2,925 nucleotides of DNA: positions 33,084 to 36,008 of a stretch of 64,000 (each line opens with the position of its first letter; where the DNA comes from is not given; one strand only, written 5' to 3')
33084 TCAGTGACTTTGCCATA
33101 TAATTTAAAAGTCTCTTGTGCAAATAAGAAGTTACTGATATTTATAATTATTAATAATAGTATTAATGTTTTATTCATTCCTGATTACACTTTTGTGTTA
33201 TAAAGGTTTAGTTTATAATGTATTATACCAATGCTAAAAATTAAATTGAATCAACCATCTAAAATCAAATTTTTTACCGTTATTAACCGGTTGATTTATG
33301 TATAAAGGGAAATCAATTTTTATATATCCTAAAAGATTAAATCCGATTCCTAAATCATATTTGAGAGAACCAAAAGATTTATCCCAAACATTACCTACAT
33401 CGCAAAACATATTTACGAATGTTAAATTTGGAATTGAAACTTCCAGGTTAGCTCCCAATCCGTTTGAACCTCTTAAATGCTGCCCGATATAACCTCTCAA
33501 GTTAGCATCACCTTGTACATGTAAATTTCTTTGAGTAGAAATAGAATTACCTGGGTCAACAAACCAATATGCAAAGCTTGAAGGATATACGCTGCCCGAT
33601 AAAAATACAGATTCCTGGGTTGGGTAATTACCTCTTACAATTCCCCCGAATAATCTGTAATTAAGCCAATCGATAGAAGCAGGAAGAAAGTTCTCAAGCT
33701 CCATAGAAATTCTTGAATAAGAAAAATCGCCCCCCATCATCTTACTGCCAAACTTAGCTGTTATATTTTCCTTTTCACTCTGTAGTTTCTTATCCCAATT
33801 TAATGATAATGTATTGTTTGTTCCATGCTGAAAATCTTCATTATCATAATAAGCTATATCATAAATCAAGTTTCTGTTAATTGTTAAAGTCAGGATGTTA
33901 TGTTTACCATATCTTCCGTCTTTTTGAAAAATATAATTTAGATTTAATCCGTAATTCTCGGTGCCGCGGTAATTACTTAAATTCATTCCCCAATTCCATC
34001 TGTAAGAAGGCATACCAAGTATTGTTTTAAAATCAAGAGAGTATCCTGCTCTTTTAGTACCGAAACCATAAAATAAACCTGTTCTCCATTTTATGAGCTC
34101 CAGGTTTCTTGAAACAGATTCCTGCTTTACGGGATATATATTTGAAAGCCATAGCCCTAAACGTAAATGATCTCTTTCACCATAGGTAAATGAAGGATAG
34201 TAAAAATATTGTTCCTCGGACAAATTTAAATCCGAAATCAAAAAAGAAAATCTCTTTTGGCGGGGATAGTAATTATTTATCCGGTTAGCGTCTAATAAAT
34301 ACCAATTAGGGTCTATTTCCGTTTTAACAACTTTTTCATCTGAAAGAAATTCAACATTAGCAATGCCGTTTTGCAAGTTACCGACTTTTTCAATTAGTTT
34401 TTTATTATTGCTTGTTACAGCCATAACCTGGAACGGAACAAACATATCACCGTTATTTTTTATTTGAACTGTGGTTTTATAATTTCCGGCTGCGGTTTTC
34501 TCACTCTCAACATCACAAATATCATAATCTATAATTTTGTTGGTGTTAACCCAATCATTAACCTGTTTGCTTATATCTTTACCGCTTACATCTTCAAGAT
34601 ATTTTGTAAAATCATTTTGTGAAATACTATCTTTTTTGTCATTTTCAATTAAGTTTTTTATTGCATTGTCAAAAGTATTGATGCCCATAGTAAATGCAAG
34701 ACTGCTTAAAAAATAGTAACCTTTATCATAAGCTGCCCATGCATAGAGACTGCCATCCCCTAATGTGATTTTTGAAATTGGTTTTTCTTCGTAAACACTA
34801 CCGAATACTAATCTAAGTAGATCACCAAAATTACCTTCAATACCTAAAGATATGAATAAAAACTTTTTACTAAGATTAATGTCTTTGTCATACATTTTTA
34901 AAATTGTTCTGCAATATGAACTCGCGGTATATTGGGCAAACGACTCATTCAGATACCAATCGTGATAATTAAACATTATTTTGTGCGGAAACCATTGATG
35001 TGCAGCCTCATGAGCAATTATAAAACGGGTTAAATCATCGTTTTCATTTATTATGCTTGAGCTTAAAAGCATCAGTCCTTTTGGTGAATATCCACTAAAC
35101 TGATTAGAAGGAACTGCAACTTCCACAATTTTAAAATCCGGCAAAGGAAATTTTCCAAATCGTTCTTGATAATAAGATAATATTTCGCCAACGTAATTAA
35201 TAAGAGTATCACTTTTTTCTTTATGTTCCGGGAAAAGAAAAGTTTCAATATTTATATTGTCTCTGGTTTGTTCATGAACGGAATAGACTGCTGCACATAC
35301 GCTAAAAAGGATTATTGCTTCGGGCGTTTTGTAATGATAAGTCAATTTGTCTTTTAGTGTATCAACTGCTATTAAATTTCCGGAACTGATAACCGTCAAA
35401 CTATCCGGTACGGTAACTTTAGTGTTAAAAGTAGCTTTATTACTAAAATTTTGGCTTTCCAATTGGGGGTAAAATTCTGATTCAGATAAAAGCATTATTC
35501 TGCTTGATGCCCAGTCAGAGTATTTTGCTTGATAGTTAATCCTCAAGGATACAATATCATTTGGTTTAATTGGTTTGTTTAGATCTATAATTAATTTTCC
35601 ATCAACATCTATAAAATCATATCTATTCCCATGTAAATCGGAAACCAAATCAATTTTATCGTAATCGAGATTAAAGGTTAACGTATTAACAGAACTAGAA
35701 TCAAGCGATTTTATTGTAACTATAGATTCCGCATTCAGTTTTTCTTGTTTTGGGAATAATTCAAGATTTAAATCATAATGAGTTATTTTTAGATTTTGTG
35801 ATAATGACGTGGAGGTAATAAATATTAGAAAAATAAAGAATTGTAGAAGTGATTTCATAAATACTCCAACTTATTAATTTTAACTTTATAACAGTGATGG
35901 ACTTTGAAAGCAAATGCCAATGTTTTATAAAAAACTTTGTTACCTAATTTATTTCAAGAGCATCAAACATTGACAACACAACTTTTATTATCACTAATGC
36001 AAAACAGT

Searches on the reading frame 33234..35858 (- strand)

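Call 64: search_protein_families(library=pfam, proteins=[window:33234-35858:-], max_evalue=0.01)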
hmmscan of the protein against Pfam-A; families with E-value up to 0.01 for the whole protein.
window:33234-35858:- (874 aa): 3 families
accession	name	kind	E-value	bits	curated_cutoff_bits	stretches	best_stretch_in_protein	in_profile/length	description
PF01433.26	Peptidase_M1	-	4e-18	66.3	27.7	1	221-436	4-218/218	Peptidase family M1 domain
PF17900.6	Peptidase_M1_N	-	1.4e-06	29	25.8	0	26-115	3-98/186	Peptidase M1 N-terminal domain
PF01435.24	Peptidase_M48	-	0.0067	16.7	20.3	0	234-293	17-81/186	Peptidase family M48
